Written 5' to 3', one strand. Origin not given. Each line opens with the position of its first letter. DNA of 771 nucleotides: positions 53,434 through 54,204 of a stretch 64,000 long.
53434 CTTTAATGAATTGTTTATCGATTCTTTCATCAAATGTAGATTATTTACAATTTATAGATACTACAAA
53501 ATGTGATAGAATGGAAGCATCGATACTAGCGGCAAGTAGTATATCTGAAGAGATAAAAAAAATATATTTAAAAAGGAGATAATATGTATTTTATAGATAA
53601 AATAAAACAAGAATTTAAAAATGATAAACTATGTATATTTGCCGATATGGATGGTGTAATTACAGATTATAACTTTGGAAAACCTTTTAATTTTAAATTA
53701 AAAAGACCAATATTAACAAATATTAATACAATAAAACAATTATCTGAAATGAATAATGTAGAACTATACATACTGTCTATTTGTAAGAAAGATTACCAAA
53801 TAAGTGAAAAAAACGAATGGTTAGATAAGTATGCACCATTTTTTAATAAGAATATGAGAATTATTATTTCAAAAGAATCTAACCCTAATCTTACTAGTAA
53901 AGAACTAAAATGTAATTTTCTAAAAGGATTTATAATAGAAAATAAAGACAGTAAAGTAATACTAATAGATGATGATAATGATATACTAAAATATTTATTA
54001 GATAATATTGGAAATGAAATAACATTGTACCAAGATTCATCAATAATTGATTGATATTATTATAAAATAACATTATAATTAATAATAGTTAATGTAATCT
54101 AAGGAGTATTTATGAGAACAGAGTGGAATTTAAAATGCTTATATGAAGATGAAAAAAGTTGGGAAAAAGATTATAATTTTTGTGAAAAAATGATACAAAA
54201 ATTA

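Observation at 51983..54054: NrtR-like Nudix regulator with two matching palindromic operators controlling an NRK-like kinase and an NT5C-like nucleotidase: possible NR/NMN salvage switch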

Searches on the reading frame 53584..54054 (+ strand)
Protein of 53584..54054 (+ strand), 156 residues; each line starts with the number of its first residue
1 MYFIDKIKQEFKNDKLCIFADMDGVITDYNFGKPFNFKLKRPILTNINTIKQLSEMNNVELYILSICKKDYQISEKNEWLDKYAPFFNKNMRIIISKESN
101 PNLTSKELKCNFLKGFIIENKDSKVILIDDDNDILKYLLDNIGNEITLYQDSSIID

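Call 3: search_protein_families(library=pfam, proteins=[window:53584-54054:+], max_evalue=0.1)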
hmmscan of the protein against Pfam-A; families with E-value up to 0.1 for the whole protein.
window:53584-54054:+ (156 aa): 2 families
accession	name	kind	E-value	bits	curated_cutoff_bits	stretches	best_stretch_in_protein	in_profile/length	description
PF06941.18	NT5C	-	0.01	16.1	24.8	1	37-97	63-123/180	5' nucleotidase, deoxy (Pyrimidine), cytosolic type C protein (NT5C)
PF25109.1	HAD_PNKP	-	0.068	13.7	27.6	1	17-133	3-123/143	Polynucleotide kinase PNKP phosphatase domain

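Call 4: search_protein_families(library=ncbifam, proteins=[window:53584-54054:+], max_evalue=0.1)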
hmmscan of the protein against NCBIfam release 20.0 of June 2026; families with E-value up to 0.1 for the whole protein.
window:53584-54054:+ (156 aa): 1 family
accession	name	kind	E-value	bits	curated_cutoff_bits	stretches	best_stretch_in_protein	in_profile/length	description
TIGR02250.1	FCP1_euk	subfamily_domain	0.00058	20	135.25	1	40-137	60-143/156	FCP1-like phosphatase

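Call 9: search_solved_structures(query=window:53584-54054:+, max_evalue=1, show_alignments=2)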
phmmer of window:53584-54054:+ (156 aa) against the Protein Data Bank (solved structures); distinct sequences matched with E-value up to 1: 10.
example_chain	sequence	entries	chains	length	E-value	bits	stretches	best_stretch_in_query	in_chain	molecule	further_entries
4mwo_A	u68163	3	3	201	0.036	17.4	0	33-89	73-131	5'(3')-deoxyribonucleotidase, mitochondrial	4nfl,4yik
4l6a_A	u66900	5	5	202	0.037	17.4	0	33-89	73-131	5'(3')-deoxyribonucleotidase, mitochondrial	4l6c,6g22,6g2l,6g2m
1mh9_A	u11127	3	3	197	0.037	17.3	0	33-89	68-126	deoxyribonucleotidase | 5(3)-deoxyribonucleotidase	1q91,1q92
4mum_A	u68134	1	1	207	0.039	17.3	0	33-89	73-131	Mitochondrial 5' nucleotidase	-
2jao_A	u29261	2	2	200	0.04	17.2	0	34-97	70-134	5'(3')-DEOXYRIBONUCLEOTIDASE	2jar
3u13_A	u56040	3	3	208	0.096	16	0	33-89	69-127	artificial protein OR51 | DE NOVO DESIGNED CYSTEINE ESTERASE ECH13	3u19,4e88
1z4i_A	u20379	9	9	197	0.17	15.2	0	33-89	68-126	5'(3')-deoxyribonucleotidase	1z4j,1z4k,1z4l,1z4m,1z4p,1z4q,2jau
4l57_A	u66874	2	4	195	0.46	13.8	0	37-98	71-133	5'(3')-deoxyribonucleotidase, cytosolic type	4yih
2i7d_A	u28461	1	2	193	0.48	13.7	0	37-98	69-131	5'(3')-deoxyribonucleotidase, cytosolic type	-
6g2n_A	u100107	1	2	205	0.49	13.7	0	37-98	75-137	5'(3')-deoxyribonucleotidase, cytosolic type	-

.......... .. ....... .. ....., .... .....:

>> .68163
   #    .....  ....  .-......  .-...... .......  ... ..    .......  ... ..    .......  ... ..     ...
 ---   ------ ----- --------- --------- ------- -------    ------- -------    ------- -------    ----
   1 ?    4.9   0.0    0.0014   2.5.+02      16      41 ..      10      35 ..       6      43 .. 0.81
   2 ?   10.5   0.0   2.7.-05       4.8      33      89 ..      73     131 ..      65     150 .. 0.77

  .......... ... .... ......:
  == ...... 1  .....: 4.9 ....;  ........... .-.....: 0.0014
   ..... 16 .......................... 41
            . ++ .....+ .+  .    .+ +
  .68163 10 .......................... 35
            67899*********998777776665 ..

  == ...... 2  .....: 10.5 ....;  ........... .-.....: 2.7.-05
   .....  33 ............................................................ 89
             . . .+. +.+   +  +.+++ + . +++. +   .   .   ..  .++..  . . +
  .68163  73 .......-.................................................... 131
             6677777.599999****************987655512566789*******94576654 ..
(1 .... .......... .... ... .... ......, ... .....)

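Call 31: find_homologous_proteins(query=window:53584-54054:+, max_evalue=0.001)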
Query window:53584-54054:+ (156 aa): 585 proteins with E <= 0.001 among 790 candidates; the best 120 are listed.
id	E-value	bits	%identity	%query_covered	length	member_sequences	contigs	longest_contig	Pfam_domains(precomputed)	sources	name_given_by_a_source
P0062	5.5e-95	333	100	100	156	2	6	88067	-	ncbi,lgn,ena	-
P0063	1.5e-68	248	74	100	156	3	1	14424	-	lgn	-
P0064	5.1e-67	243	73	100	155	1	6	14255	-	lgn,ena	-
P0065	5.7e-59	216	71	100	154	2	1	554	PF06941.18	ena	-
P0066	1.1e-57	212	70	100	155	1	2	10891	-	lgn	-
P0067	3.1e-54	201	67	100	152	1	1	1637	-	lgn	-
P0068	1.7e-52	195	63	100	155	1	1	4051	-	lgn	-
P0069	1.5e-51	192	61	100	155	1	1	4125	-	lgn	-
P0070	7.2e-51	190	60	100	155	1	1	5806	-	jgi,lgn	jgi:hypothetical protein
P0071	2.1e-50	189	58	100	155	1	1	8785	PF06941.18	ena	-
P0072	1.3e-49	186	57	100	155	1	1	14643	PF25109.2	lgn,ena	-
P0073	2.3e-49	185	62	100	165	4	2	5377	-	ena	-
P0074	2.7e-49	185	60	100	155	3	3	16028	-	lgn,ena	-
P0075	2.9e-49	185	68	86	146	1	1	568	PF06941.18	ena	-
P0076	3.9e-49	185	59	100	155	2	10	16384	-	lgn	-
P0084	3.3e-48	182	59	100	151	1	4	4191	PF06941.18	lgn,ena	-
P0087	4.8e-48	181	59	100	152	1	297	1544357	-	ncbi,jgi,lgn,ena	-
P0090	5.5e-48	181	56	100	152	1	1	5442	PF06941.18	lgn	-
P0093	6.9e-48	180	63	100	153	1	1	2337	PF06941.18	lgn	-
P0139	1.8e-46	176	54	100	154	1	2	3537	PF06941.18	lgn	-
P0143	4.1e-46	175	60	100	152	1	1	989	PF06941.18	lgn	-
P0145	4.7e-46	175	60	99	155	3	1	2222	PF06941.18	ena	-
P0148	7.2e-46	174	60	100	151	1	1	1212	PF06941.18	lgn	-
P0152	1.2e-45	173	59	100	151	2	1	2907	PF06941.18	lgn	-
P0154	1.7e-45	173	56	100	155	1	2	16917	PF06941.18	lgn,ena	-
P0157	3.2e-45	172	58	100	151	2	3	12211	PF06941.18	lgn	-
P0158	5.4e-45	171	53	100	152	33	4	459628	-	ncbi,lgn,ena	-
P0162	1.0e-44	170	60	100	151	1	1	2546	PF06941.18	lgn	-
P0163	1.2e-44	170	56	100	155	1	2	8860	PF06941.18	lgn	-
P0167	1.6e-44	170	58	100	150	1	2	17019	PF06941.18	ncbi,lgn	-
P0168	1.7e-44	170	60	100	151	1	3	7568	PF06941.18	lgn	-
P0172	4.1e-44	168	55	100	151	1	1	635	PF06941.18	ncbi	-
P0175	5.9e-44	168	60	100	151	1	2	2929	PF06941.18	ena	-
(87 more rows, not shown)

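Call 33: find_encoding_contigs(protein=P0087, flank=6000, max_places=2)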
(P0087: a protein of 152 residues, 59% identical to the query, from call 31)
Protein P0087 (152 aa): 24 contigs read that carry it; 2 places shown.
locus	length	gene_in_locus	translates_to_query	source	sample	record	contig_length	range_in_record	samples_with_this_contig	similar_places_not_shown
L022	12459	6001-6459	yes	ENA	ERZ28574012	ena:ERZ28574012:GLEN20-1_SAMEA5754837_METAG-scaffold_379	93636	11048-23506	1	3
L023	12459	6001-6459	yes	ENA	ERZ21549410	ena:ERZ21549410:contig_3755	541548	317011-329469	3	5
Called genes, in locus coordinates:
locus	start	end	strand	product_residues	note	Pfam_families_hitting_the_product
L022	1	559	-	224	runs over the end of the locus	-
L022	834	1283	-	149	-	-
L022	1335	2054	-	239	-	PF02146:SIR2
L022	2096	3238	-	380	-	PF12679:ABC2_membrane_2, PF12698:ABC2_membrane_3, PF01061:ABC2_membrane (weak), PF12730:ABC2_membrane_4 (weak)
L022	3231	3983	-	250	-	PF02463:SMC_N (faint), PF00005:ABC_tran, PF13304:AAA_21 (faint)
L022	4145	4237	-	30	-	-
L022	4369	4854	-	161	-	PF02870:Methyltransf_1N (weak), PF01035:DNA_binding_1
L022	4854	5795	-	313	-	PF01544:CorA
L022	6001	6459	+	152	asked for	-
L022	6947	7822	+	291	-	PF04326:SLFN_AlbA_2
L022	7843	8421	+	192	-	PF13749:HATPase_c_4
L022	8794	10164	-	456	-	PF02878:PGM_PMM_I, PF02879:PGM_PMM_II, PF02880:PGM_PMM_III, PF00408:PGM_PMM_IV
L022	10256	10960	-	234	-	-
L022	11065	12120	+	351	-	PF16403:Bact_surface_Ig-like, PF01522:Polysacc_deac_1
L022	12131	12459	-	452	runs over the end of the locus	PF01520:Amidase_3, PF27219:MJ0874 (faint), PF23472:LysM2_CERK1_LYK3_4_5 (faint), PF22310:NMB0315_dom_I (faint), PF23577:LysM_RLK (faint), PF00570:HRDC (faint), PF01476:LysM, PF01476:LysM, +3 more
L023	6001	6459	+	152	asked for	-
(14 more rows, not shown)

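Call 34: find_encoding_contigs(protein=P0158, flank=6000, max_places=2)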
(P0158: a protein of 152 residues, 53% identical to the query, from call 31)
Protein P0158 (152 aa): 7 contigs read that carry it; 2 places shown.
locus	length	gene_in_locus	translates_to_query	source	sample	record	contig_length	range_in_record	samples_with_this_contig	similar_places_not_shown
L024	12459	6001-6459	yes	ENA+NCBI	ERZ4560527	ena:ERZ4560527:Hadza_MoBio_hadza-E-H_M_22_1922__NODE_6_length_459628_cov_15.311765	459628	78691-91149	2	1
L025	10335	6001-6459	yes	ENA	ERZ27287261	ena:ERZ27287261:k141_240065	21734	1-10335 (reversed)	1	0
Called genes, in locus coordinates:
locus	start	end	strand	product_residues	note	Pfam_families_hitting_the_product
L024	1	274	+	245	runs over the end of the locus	PF01554:MatE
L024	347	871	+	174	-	-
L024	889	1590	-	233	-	PF12844:HTH_19, PF01381:HTH_3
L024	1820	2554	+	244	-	PF20408:Abhydrolase_11 (faint), PF00561:Abhydrolase_1, PF12146:Hydrolase_4, PF12697:Abhydrolase_6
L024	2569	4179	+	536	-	PF08245:Mur_ligase_M, PF02875:Mur_ligase_C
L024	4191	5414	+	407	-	PF01820:Dala_Dala_lig_N, PF01071:GARS_A (weak), PF02786:CPSase_L_D2, PF08443:RimK (faint), PF02222:ATP-grasp (weak), PF07478:Dala_Dala_lig_C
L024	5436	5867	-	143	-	PF09537:DUF2383 (weak)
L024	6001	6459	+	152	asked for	-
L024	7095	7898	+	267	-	PF04383:KilA-N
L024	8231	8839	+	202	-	-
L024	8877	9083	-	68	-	-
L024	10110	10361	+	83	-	PF07282:Cas12f1-like_TNB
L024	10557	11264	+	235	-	PF08282:Hydrolase_3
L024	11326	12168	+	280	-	PF00849:PseudoU_synth_2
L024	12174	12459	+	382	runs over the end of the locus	PF00933:Glyco_hydro_3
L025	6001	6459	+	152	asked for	-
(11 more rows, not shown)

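Call 45: predict_structure(alignment_id=A2)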
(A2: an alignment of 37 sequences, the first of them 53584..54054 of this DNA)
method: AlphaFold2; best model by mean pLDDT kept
length: 156 residues; sequences in the alignment: 37
mean_pLDDT: 93.7   pTM: 0.89
mean pLDDT of the five models: 93.7, 91.4, 90.1, 90.1, 88.4
residues with pLDDT >= 90: 136; 70-90: 18; 50-70: 2; < 50: 0
segments of 3 or more residues with pLDDT < 50: none
pLDDT, mean of each block of 10 residues (from residue 1): 92 97 89 76 94 96 97 96 96 97 97 97 96 97 97 82
secondary structure, 60 per line:
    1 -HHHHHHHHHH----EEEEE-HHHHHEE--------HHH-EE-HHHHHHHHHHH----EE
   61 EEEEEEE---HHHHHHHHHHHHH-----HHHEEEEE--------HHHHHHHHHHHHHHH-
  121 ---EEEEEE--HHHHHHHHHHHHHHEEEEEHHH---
elements in order: H2-11 E16-20 H22-26 H44-54 E59-67 H71-83 E92-96 H105-119 E124-129 H132-145 E146-150
